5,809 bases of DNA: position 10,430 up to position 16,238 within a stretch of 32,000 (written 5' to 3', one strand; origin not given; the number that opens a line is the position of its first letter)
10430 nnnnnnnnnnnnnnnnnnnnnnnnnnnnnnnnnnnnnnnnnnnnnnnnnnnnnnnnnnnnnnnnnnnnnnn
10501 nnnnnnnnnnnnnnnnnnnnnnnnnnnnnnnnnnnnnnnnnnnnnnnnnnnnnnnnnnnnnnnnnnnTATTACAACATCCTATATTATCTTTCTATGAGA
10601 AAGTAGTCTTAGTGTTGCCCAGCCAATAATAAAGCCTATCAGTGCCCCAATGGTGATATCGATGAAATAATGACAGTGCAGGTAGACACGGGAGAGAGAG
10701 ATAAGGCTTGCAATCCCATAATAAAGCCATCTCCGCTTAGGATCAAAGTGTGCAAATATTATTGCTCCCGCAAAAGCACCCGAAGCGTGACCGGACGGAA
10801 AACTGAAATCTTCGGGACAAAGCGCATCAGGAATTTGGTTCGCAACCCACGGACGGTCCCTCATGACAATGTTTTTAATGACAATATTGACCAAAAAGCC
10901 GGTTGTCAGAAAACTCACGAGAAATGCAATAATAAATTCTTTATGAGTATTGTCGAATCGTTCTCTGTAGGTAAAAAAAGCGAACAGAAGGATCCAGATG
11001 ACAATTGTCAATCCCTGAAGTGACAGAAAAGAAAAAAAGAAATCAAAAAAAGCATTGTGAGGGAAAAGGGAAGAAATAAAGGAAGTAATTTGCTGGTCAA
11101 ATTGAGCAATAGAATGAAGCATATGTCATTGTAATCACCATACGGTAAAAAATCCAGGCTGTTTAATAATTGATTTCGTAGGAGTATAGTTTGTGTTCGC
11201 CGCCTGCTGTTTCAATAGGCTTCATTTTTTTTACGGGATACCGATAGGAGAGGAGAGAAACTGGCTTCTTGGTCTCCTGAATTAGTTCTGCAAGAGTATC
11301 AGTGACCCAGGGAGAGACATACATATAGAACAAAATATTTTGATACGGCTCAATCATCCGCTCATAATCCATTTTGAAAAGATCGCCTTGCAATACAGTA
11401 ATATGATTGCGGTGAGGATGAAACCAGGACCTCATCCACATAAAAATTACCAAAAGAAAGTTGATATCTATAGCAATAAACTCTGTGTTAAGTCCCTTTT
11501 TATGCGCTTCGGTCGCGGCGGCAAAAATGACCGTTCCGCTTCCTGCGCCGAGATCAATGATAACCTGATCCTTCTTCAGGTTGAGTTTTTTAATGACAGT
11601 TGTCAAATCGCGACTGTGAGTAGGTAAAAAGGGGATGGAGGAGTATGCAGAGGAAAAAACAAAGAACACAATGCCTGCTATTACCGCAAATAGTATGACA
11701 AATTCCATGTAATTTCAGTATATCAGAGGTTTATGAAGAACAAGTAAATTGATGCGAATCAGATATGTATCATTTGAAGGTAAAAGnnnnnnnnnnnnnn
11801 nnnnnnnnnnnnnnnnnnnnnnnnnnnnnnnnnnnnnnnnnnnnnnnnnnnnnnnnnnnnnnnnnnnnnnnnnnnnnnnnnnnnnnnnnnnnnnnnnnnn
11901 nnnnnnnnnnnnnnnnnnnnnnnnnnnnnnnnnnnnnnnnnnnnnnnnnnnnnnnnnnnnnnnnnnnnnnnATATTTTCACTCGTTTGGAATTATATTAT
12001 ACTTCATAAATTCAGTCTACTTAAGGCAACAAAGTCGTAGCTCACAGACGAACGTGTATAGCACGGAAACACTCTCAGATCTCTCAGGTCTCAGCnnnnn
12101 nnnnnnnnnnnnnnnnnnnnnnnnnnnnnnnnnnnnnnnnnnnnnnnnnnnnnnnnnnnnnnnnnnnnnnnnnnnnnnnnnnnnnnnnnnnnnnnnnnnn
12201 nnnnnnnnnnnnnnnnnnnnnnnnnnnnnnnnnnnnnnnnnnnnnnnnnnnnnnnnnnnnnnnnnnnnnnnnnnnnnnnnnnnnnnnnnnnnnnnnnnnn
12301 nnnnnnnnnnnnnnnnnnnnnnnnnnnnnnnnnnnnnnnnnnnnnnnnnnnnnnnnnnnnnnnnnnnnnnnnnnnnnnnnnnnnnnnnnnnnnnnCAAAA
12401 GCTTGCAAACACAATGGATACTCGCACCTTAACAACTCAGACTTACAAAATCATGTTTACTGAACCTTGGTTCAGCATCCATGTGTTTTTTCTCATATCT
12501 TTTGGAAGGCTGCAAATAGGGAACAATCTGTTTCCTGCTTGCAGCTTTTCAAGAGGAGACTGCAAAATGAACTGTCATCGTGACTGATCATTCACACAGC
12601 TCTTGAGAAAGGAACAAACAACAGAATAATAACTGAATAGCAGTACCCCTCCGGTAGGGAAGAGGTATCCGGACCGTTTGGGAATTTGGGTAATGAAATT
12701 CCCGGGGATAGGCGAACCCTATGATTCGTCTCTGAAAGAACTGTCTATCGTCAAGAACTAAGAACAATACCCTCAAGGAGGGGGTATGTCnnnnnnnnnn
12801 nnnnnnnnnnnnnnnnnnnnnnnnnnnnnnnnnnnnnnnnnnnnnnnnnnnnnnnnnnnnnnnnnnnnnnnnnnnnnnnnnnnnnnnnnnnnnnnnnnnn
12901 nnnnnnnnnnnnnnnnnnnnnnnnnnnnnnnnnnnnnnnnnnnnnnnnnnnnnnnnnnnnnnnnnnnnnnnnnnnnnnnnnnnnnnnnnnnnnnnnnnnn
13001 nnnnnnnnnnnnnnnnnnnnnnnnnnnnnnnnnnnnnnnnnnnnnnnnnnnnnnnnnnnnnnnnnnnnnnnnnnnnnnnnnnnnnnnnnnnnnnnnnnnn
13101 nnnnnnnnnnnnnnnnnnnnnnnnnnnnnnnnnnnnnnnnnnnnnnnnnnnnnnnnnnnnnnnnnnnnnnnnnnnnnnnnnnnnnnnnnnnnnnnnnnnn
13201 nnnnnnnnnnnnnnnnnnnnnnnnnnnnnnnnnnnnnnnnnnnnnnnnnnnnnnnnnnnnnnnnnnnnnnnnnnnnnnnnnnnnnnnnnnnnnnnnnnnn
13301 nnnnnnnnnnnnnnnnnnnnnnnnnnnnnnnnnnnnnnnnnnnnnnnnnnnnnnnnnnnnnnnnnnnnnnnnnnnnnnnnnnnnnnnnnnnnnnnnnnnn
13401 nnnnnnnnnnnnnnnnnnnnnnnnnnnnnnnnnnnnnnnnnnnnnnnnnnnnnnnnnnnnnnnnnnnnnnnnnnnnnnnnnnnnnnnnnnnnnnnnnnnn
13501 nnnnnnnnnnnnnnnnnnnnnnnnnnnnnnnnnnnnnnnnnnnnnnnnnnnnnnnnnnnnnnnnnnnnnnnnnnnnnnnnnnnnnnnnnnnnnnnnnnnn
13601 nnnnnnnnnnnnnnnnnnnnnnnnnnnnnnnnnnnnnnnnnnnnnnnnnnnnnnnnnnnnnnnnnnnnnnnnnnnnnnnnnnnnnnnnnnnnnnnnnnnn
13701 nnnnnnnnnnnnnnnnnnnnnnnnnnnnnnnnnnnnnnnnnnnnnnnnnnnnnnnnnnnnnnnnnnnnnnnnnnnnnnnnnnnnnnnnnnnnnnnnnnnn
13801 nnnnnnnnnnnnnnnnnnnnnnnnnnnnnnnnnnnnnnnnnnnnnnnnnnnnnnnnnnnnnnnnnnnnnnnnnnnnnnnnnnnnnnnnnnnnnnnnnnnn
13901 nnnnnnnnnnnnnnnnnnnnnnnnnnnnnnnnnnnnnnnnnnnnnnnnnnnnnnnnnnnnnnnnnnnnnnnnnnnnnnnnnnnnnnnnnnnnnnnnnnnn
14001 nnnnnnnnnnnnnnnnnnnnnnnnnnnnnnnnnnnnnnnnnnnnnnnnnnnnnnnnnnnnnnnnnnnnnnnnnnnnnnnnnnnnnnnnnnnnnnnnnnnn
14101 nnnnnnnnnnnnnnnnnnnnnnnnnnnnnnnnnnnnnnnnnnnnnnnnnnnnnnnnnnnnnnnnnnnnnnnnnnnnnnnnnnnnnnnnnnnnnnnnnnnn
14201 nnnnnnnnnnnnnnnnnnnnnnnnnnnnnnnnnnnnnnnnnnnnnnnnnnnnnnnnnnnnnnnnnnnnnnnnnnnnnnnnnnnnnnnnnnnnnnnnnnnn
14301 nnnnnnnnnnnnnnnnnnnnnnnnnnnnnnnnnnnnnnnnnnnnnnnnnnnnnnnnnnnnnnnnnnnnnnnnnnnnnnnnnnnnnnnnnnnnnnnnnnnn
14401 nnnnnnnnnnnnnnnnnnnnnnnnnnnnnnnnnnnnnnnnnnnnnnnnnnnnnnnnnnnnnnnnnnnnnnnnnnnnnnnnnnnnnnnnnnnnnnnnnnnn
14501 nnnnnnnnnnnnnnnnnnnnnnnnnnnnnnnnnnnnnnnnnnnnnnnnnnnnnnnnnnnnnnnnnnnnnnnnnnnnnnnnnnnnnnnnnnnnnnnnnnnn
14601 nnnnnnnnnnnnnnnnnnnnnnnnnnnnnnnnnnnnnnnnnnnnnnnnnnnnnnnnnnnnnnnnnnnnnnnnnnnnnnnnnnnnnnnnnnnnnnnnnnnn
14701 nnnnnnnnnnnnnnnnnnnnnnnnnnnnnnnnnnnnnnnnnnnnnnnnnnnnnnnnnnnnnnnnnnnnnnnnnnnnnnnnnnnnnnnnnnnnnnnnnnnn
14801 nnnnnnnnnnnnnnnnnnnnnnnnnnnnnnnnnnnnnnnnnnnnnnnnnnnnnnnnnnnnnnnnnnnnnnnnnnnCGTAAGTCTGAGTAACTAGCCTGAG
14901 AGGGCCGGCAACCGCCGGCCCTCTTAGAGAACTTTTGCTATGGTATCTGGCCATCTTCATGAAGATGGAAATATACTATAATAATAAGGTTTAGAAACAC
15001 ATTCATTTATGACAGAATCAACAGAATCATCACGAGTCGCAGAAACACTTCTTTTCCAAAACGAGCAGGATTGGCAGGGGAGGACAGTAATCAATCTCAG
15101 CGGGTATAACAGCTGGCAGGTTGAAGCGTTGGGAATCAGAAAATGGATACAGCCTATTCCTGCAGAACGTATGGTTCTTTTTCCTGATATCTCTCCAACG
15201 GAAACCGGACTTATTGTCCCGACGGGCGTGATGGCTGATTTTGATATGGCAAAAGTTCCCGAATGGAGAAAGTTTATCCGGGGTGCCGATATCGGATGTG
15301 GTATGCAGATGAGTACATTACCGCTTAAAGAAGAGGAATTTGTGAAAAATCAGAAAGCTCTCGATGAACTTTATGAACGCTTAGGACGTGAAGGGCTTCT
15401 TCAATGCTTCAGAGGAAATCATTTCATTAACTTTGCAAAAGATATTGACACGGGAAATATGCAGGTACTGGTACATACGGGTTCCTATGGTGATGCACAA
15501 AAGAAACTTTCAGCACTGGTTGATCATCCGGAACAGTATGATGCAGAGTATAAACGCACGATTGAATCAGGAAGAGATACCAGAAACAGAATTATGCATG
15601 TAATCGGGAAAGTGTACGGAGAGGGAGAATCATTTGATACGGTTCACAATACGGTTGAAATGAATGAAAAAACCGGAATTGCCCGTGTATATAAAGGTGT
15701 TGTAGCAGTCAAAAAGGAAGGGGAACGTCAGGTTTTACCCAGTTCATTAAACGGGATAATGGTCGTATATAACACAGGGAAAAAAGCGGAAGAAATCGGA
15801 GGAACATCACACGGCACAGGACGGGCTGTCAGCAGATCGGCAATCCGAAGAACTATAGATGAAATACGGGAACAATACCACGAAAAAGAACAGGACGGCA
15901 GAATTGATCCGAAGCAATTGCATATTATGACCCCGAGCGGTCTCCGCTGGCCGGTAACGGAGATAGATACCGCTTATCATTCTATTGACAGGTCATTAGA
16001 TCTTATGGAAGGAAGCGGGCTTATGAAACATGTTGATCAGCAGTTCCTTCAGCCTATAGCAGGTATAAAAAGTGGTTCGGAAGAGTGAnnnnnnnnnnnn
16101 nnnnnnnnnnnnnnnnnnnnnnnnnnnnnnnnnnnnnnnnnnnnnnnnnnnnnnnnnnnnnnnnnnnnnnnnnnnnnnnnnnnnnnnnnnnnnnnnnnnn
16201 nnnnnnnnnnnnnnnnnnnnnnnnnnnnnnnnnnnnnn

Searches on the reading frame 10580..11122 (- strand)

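Call 38: search_protein_families(library=pfam, proteins=[window:10580-11122:-], max_evalue=0.001)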
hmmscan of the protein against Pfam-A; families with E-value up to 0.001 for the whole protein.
window:10580-11122:- (180 aa): 2 families
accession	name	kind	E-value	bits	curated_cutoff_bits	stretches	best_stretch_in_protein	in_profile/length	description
PF01569.27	PAP2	-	6.1e-22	78.2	27.2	1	65-175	3-126/130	PAP2 superfamily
PF14378.12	PAP2_3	-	2.2e-07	31.3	27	1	41-167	44-188/190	PAP2 superfamily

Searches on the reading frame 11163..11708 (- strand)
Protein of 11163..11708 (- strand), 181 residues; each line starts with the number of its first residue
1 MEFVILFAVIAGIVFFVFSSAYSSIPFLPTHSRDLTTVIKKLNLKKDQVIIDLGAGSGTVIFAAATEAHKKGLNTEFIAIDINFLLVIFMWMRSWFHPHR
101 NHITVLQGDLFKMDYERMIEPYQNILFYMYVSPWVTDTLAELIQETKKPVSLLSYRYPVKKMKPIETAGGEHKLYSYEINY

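Call 38: search_protein_families(library=pfam, proteins=[window:11163-11708:-], max_evalue=0.001)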
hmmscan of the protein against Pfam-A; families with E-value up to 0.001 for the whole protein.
window:11163-11708:- (181 aa): 2 families
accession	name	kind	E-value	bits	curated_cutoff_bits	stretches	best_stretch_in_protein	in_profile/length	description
PF08123.19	DOT1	-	1.2e-06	28.6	23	1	31-160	27-162/205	Histone methylation protein DOT1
PF13847.12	Methyltransf_31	-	0.00052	20.1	27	1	45-83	2-37/145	Methyltransferase domain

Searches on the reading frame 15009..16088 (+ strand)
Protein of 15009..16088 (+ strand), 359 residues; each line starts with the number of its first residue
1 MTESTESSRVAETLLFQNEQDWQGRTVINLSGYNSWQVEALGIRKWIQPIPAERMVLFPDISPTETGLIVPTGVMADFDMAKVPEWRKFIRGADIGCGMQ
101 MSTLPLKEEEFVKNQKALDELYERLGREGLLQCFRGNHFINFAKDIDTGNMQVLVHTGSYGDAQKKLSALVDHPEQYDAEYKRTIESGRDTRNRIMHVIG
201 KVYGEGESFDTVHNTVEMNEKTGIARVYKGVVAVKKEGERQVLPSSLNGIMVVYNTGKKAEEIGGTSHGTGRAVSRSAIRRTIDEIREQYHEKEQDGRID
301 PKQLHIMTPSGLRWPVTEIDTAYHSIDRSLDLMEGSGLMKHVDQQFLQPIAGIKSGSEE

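Call 25: search_protein_families(library=pfam, proteins=[window:15009-16088:+], max_evalue=0.001)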
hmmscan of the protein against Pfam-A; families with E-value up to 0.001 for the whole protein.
window:15009-16088:+ (359 aa): 1 family
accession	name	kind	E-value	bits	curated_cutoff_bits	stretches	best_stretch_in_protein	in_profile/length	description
PF01139.22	RtcB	-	5.9e-12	46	27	1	207-354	274-425/426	tRNA-splicing ligase RtcB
